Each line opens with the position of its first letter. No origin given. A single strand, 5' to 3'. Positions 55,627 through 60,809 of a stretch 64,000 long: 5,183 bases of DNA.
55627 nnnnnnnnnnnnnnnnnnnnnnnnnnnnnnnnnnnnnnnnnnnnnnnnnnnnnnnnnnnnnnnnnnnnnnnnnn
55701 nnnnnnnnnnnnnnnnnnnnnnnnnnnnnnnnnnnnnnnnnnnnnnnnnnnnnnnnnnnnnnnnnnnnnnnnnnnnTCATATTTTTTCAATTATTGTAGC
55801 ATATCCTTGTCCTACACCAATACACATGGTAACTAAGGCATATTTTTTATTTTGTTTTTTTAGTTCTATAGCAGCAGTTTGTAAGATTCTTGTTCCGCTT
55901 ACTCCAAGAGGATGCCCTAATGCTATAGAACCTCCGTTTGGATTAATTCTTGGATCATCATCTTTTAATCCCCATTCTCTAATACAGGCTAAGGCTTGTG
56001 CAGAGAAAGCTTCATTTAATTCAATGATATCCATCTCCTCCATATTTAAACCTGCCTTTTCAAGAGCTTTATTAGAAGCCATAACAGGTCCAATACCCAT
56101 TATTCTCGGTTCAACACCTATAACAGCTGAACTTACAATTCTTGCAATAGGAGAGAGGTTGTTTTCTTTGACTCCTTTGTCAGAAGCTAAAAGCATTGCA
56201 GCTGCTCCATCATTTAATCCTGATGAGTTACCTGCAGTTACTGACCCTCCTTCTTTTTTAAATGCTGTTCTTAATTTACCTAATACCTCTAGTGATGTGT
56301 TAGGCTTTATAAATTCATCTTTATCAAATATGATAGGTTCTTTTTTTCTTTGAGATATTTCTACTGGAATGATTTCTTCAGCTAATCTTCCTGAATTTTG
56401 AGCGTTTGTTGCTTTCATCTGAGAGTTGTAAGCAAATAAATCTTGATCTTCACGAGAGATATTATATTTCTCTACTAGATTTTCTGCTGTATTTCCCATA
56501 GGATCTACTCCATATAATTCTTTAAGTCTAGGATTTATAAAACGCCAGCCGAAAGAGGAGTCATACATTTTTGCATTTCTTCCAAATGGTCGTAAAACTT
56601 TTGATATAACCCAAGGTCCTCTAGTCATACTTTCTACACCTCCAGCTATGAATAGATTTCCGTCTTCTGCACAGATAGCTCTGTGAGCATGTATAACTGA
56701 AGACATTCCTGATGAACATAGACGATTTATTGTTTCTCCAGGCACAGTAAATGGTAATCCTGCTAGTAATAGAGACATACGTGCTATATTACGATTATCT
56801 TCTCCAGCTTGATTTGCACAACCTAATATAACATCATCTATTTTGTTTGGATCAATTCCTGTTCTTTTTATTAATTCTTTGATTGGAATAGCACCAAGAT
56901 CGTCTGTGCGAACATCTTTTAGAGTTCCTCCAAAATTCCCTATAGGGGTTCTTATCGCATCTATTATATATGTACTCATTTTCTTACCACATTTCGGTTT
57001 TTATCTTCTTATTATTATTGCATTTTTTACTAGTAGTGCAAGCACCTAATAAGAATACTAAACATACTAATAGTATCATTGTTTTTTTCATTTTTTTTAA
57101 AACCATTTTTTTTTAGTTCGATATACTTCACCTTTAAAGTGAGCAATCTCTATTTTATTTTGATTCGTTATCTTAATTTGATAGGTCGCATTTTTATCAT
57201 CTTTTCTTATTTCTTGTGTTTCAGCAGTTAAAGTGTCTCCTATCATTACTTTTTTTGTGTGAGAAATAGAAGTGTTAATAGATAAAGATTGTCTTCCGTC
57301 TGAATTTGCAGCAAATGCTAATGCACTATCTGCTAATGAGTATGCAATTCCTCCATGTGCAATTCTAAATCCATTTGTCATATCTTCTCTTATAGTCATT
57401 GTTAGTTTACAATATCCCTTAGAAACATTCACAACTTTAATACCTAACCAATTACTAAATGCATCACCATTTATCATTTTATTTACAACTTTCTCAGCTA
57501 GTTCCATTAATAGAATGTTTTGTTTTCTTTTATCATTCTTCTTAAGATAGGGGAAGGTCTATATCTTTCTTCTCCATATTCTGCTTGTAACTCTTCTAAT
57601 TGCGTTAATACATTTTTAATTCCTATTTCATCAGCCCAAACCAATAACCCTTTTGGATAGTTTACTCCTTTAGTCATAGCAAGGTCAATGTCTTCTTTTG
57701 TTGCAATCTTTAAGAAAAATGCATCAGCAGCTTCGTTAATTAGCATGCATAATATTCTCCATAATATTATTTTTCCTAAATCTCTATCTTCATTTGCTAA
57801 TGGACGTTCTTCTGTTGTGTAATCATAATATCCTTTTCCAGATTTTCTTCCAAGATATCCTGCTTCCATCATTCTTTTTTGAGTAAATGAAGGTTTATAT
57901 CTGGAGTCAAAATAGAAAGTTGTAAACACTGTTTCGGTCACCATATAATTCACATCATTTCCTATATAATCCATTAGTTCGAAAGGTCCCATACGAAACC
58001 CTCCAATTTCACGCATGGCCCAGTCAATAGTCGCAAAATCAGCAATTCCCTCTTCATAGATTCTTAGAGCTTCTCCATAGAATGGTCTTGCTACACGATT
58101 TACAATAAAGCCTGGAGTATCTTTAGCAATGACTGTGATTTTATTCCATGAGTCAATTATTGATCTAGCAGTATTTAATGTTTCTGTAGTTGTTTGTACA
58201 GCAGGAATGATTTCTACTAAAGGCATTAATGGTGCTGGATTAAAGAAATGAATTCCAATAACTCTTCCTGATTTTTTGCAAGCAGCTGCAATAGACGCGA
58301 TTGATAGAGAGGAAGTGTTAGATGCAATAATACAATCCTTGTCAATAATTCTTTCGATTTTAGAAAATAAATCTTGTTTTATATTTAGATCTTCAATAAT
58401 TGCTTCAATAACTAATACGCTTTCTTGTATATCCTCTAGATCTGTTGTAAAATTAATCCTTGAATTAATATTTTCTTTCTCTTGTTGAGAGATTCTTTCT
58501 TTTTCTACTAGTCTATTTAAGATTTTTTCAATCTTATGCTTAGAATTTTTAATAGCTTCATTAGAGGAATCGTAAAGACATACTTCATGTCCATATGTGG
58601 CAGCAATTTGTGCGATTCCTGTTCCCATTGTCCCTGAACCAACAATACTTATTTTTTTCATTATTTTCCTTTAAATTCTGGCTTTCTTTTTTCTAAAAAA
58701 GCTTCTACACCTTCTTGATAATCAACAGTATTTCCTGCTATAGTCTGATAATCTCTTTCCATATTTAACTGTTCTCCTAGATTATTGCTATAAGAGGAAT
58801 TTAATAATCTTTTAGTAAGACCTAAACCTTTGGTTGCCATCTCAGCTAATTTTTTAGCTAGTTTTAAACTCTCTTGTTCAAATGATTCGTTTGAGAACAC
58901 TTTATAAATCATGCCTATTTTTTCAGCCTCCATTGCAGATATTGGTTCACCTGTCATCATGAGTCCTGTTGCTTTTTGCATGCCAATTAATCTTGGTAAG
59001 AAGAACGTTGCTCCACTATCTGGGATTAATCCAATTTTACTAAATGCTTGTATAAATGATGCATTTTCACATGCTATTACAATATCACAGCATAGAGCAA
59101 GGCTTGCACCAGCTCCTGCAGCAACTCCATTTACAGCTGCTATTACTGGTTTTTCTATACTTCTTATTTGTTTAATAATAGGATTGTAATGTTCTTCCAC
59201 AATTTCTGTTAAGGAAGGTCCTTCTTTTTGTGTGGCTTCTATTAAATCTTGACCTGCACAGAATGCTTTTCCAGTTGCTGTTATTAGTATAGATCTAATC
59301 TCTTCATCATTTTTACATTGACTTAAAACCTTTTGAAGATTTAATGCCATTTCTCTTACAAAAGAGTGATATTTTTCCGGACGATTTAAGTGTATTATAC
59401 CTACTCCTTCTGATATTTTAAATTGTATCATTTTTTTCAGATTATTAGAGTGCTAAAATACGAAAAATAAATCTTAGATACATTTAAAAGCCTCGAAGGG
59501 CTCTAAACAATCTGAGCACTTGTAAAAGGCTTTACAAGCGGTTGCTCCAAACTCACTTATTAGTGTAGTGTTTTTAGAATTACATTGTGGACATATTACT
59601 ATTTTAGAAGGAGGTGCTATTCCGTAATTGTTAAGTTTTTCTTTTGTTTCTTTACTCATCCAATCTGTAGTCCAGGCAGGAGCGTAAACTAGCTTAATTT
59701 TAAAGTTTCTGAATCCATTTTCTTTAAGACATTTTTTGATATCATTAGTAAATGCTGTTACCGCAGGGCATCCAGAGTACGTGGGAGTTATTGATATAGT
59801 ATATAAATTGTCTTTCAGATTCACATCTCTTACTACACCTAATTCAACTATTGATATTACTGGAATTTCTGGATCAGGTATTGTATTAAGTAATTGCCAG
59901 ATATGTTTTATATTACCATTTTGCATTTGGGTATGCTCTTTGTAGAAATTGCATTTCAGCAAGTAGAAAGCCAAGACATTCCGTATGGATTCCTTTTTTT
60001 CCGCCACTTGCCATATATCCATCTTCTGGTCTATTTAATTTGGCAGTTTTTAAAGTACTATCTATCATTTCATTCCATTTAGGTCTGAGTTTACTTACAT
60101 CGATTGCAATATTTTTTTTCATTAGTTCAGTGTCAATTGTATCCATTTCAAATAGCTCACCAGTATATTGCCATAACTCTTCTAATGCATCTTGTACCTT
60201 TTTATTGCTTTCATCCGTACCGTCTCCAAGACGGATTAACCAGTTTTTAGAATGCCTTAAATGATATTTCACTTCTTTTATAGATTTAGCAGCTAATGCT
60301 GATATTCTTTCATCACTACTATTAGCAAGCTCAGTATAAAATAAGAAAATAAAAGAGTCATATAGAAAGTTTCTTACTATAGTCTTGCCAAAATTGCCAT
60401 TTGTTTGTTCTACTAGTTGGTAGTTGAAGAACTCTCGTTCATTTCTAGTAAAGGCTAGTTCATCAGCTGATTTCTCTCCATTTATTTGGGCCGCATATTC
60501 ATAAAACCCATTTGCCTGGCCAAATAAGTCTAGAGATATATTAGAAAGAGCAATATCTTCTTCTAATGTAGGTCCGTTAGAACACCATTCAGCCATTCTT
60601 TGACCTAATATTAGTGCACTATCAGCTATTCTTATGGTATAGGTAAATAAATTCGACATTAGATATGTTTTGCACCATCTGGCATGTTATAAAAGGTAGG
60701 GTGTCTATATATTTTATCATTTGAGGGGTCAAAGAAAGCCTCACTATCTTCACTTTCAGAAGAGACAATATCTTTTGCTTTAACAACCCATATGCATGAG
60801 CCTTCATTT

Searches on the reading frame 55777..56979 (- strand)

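Call 62: search_protein_families(library=ncbifam, proteins=[window:55777-56979:-], max_evalue=1e-8)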
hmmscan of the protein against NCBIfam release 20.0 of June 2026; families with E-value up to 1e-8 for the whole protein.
window:55777-56979:- (400 aa): 35 families (the best 25 are shown)
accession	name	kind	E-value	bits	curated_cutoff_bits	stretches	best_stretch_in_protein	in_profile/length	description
NF006551.0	PRK09050.1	subfamily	1e-183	610.9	605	1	3-400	4-401/401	3-oxoadipyl-CoA thiolase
TIGR02430.1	pcaF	equivalog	3.1e-179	596.2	597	1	3-400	3-400/400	3-oxoadipyl-CoA thiolase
NF006001.0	PRK08131.1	equivalog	2.2e-153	510.9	622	1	2-400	3-400/401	3-oxoadipyl-CoA thiolase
TIGR01930.1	AcCoA-C-Actrans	subfamily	8e-138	459.5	240.55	1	5-398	1-385/385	acetyl-CoA C-acyltransferase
NF006552.0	PRK09051.1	subfamily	2.5e-124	415.5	565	1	4-400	7-395/395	beta-ketothiolase BktB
NF004853.0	PRK06205.1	subfamily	2.6e-123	412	551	1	4-399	5-402/404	acetyl-CoA C-acetyltransferase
NF004206.0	PRK05656.1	subfamily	2.8e-115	385.5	688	1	4-398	5-391/392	acetyl-CoA C-acetyltransferase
NF006510.0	PRK08947.1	equivalog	4.8e-115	384.6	519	2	160-400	146-387/387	acetyl-CoA C-acyltransferase FadA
NF006553.0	PRK09052.1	equivalog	5.2e-115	384.6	567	1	3-400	8-399/399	acetyl-CoA C-acyltransferase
NF042999.1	bketothiol_BktB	equivalog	1.9e-113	379.7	725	1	4-400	6-394/394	beta-ketothiolase BktB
NF005805.0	PRK07661.1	equivalog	5.8e-107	358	633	1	4-399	5-390/391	acetyl-CoA C-acetyltransferase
TIGR02445.1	fadA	equivalog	2.9e-104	349.1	591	2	161-399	145-384/385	acetyl-CoA C-acyltransferase FadA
NF006086.0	PRK08235.1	equivalog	2.5e-101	339.6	526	1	2-398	3-391/393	acetyl-CoA C-acetyltransferase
NF005033.0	PRK06445.1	equivalog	3.9e-101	339.1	511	1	20-399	28-394/395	acetyl-CoA C-acetyltransferase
NF005152.0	PRK06633.1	equivalog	6.4e-100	334.5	675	1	3-400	5-392/392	acetyl-CoA C-acetyltransferase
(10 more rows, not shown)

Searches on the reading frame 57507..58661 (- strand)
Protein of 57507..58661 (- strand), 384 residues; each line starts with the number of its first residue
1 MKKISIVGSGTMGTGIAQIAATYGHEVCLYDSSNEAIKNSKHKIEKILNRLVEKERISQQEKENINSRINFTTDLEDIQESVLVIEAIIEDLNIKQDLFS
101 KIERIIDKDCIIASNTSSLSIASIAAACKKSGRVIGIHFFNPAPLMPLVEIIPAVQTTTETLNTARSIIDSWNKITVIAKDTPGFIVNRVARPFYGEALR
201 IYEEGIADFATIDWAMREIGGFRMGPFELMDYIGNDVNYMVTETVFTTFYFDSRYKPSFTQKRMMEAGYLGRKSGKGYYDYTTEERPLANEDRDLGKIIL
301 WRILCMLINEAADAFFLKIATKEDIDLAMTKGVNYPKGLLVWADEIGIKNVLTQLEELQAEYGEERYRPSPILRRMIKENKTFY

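Call 62: search_protein_families(library=ncbifam, proteins=[window:57507-58661:-], max_evalue=1e-8)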
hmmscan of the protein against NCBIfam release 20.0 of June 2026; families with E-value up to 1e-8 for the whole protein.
window:57507-58661:- (384 aa): 19 families
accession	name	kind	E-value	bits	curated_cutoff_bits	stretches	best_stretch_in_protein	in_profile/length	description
NF006124.0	PRK08268.1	subfamily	1.4e-158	529.1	508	2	2-290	8-296/507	3-hydroxyacyl-CoA dehydrogenase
TIGR02279.1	PaaC-3OHAcCoADH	equivalog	2.6e-142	475.2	669.4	2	2-286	6-290/503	3-hydroxyacyl-CoA dehydrogenase PaaH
NF004474.0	PRK05808.1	subfamily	8.2e-108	360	408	2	1-281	3-282/283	3-hydroxybutyryl-CoA dehydrogenase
NF005875.0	PRK07819.1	subfamily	1.8e-93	313.1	319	2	1-281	5-286/287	3-hydroxybutyryl-CoA dehydrogenase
NF005715.0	PRK07530.1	equivalog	9.1e-91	304.2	420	2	1-285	4-287/292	3-hydroxybutyryl-CoA dehydrogenase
NF006722.0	PRK09260.1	equivalog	1.9e-82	276.8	429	2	1-286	2-286/289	3-hydroxyacyl-CoA dehydrogenase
NF004699.0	PRK06035.1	equivalog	1e-73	248.1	500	1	2-282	4-291/294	3-hydroxyacyl-CoA dehydrogenase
NF008363.0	PRK11154.1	equivalog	1.4e-70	238.3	869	1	1-384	309-706/708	fatty acid oxidation complex subunit alpha FadJ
NF008727.0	PRK11730.1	equivalog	5.3e-70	236.6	870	1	2-384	314-714/717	fatty acid oxidation complex subunit alpha FadB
TIGR02441.1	fa_ox_alpha_mit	equivalog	1.2e-64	218.7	964.65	1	2-384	336-737/737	fatty acid oxidation complex subunit alpha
NF006143.0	PRK08293.1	equivalog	4.3e-61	206.8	312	1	1-283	4-289/291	3-hydroxyacyl-CoA dehydrogenase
TIGR02440.1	FadJ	equivalog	7.3e-60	203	968.45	1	1-384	304-699/699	fatty acid oxidation complex subunit alpha FadJ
NF006125.0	PRK08269.1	equivalog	2.1e-57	194.6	427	1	2-287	6-302/334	3-hydroxybutyryl-CoA dehydrogenase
TIGR02437.1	FadB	equivalog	5.1e-57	193.7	933.55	1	2-384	314-714/714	fatty acid oxidation complex subunit alpha FadB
NF042925.1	FHMPC_DH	equivalog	4.3e-52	177.3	500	1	3-296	2-295/304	5-formyl-3-hydroxy-2-methylpyridine 4-carboxylate 5-dehydrogenase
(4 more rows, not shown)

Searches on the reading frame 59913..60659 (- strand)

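Call 45: search_protein_families(library=ncbifam, proteins=[window:59913-60659:-], max_evalue=0.00001)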
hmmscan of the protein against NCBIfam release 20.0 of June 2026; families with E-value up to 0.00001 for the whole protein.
window:59913-60659:- (248 aa): 2 families
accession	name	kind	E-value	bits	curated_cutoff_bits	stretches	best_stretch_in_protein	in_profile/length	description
TIGR02158.1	PA_CoA_Oxy3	equivalog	6.1e-87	291.4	133.35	1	12-248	2-237/237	1,2-phenylacetyl-CoA epoxidase subunit PaaC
TIGR02156.2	PA_CoA_Oxy1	equivalog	4.9e-06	25.8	280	1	23-182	44-201/289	1,2-phenylacetyl-CoA epoxidase subunit PaaA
